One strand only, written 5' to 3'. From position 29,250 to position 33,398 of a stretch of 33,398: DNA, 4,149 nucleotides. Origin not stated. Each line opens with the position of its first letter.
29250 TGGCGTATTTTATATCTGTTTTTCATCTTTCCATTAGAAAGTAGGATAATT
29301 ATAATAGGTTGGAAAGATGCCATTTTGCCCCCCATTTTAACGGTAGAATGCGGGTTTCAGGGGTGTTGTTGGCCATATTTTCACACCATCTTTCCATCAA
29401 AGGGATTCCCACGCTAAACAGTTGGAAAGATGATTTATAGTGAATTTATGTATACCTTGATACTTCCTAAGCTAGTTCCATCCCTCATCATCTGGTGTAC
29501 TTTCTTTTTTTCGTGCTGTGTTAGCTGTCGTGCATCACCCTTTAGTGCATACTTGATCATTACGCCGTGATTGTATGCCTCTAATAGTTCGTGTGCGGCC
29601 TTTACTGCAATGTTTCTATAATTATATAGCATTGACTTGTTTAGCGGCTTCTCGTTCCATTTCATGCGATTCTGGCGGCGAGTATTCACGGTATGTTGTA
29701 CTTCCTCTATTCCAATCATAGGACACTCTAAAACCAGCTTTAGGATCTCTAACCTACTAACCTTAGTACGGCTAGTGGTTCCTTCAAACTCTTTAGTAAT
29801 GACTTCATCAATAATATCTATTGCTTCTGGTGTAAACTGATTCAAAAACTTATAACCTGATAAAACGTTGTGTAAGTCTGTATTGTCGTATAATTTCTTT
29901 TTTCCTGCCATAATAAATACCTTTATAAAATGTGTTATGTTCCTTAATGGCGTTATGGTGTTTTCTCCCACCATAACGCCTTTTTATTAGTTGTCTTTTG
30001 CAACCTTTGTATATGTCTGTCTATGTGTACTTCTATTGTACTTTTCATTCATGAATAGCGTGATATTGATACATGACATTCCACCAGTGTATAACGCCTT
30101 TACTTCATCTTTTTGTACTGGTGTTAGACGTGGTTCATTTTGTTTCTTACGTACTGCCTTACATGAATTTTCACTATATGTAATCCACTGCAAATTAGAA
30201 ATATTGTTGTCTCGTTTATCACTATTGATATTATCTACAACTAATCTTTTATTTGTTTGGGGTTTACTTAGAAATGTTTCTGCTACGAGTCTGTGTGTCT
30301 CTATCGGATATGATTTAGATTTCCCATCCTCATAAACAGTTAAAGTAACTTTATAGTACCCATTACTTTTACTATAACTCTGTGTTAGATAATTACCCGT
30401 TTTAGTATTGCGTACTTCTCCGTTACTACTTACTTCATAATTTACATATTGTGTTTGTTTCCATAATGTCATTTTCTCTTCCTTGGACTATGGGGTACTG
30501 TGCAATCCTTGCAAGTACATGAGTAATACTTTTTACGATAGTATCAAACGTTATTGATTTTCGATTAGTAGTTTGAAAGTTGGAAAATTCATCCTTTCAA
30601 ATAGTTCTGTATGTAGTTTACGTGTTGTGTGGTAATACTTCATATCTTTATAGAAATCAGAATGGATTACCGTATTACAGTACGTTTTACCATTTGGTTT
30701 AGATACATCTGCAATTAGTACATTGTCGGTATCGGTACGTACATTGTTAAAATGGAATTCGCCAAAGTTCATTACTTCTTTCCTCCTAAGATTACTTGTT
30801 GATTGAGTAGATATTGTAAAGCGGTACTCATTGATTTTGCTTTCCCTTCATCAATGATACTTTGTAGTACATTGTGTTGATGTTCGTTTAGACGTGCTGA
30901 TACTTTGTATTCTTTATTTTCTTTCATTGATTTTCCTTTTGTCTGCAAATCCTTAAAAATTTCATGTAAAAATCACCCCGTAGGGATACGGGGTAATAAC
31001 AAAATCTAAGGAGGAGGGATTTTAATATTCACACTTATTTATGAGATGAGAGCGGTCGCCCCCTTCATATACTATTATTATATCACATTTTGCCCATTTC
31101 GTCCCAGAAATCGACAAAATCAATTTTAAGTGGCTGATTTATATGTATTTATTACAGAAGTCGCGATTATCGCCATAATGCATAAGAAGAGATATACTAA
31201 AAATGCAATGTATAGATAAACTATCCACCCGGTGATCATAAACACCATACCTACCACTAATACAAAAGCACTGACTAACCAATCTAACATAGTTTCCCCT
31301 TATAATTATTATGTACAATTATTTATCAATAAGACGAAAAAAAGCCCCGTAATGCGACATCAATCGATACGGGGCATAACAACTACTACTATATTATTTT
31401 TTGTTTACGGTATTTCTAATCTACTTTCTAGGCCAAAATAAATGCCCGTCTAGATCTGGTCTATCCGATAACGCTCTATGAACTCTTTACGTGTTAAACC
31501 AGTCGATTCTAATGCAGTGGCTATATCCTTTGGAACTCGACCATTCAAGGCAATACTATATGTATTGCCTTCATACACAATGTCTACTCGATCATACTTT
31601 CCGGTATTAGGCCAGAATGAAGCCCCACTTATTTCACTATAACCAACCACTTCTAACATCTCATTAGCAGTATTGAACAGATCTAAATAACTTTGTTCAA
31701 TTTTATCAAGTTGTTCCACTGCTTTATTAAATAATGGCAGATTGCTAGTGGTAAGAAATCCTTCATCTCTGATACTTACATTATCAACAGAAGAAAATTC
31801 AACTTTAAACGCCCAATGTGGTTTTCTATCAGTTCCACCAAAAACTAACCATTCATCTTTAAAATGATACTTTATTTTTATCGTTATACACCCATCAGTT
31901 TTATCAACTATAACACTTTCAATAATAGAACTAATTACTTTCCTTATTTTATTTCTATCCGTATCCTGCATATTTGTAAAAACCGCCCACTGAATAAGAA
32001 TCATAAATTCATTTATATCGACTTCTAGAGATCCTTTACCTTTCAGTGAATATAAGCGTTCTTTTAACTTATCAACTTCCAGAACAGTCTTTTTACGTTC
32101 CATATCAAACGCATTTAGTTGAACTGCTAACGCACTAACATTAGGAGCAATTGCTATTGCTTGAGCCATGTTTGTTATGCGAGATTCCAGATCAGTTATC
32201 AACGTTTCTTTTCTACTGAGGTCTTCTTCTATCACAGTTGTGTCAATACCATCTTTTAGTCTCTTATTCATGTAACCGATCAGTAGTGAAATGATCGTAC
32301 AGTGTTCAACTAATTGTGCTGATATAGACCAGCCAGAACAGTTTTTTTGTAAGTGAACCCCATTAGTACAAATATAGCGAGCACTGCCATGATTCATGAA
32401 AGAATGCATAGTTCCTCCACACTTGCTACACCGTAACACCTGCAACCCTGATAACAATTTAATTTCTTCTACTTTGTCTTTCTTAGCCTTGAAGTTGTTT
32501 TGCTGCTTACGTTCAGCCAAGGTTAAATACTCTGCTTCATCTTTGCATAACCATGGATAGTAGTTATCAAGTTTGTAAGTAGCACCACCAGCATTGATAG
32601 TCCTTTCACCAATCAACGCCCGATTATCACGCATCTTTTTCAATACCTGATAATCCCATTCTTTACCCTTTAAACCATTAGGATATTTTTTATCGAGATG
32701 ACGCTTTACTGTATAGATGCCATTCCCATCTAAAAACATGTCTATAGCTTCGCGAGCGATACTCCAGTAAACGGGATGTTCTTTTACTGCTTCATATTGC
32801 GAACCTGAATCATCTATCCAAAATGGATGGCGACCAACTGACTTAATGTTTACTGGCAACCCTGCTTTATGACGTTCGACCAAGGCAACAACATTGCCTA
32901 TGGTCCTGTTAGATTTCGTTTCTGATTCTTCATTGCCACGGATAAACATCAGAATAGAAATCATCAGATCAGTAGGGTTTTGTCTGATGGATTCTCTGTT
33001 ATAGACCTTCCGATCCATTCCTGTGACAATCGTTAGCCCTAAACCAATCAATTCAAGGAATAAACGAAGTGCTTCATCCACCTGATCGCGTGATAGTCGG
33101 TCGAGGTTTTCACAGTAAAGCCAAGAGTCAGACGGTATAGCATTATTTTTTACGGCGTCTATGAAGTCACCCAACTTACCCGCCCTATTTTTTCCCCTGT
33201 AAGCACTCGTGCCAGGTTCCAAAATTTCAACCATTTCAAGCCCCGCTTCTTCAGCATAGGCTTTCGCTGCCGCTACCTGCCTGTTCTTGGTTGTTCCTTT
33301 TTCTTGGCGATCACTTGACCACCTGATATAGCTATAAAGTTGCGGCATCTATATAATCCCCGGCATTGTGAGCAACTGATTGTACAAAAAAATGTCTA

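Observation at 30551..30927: Unannotated ribbon-helix-helix gene whose stop overlaps the start of a 73-aa ORF (toxin-antitoxin-like or Arc/Mnt-like switch)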

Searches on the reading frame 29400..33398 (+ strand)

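Call 54: search_protein_families(library=ncbifam, proteins=[L011:10865-11095:-], max_evalue=0.1)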
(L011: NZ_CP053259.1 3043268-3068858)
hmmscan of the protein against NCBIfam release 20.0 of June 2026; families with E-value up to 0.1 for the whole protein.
L011:10865-11095:- (77 aa): 1 family
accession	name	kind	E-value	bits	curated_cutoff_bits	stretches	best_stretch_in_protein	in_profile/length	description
NF040636.1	AcpM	exception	0.039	14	146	0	21-44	55-78/93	meromycolate extension acyl carrier protein AcpM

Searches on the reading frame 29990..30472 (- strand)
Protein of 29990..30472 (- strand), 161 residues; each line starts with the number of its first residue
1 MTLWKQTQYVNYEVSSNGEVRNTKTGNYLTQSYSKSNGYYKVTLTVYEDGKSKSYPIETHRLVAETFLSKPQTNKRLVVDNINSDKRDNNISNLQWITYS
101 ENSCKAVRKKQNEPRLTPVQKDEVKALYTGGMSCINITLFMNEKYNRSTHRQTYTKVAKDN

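Call 4: search_protein_families(library=pfam, proteins=[window:29990-30472:-], max_evalue=1)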
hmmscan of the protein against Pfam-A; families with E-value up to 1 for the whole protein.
window:29990-30472:- (161 aa): 4 families
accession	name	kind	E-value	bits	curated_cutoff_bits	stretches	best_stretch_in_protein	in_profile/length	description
PF07463.16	NUMOD4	-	1.3e-08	35.4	23.4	1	11-45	12-49/49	NUMOD4 motif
PF13392.12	HNH_3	-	7.4e-08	32.3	24.8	1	59-103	3-45/46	HNH endonuclease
PF24644.1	DUF7638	-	0.13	12.8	27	1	32-64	19-51/106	Domain of unknown function (DUF7638)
PF18911.6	PKD_4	-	0.16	12.5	27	1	23-50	46-72/85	PKD domain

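Call 5: search_protein_families(library=phrogs, proteins=[window:29990-30472:-], max_evalue=1)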
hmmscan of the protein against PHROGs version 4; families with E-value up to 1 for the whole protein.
window:29990-30472:- (161 aa): 16 families
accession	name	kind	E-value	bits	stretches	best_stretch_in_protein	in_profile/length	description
phrog_59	-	DNA, RNA and nucleotide metabolism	2.4e-26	94.1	1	3-131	139-246/423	HNH endonuclease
phrog_959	-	DNA, RNA and nucleotide metabolism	3.4e-22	79.7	1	2-121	6-121/138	HNH endonuclease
phrog_1492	-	DNA, RNA and nucleotide metabolism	1.8e-16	61.3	1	11-111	56-164/414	HNH endonuclease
phrog_99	-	DNA, RNA and nucleotide metabolism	3.6e-11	44.4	1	8-113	116-212/383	HNH endonuclease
phrog_37683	-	unknown function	1.5e-07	31.8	1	10-106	119-208/279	-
phrog_17657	-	DNA, RNA and nucleotide metabolism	1.7e-07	32.2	1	14-97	81-165/168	HNH endonuclease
phrog_7545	-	DNA, RNA and nucleotide metabolism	1.5e-05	26.2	1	26-105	53-132/160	HNH endonuclease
phrog_6086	-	DNA, RNA and nucleotide metabolism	5.8e-05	24.3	1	7-71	9-72/147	HNH endonuclease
phrog_30377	-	DNA, RNA and nucleotide metabolism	0.00011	23.3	1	60-112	13-61/82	HNH endonuclease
phrog_4578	-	DNA, RNA and nucleotide metabolism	0.00018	22.4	1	72-121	25-74/130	HNH endonuclease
phrog_826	-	DNA, RNA and nucleotide metabolism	0.00036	21.2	1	57-115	110-166/281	HNH endonuclease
phrog_15471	-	DNA, RNA and nucleotide metabolism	0.0022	18.9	1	34-113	13-81/183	HNH endonuclease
phrog_14913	-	DNA, RNA and nucleotide metabolism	0.01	16.9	1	47-112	31-94/149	HNH endonuclease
phrog_10730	-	DNA, RNA and nucleotide metabolism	0.036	14.7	1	35-103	72-138/234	HNH endonuclease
phrog_14097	-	DNA, RNA and nucleotide metabolism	0.037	14.5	1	7-43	97-132/224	HNH endonuclease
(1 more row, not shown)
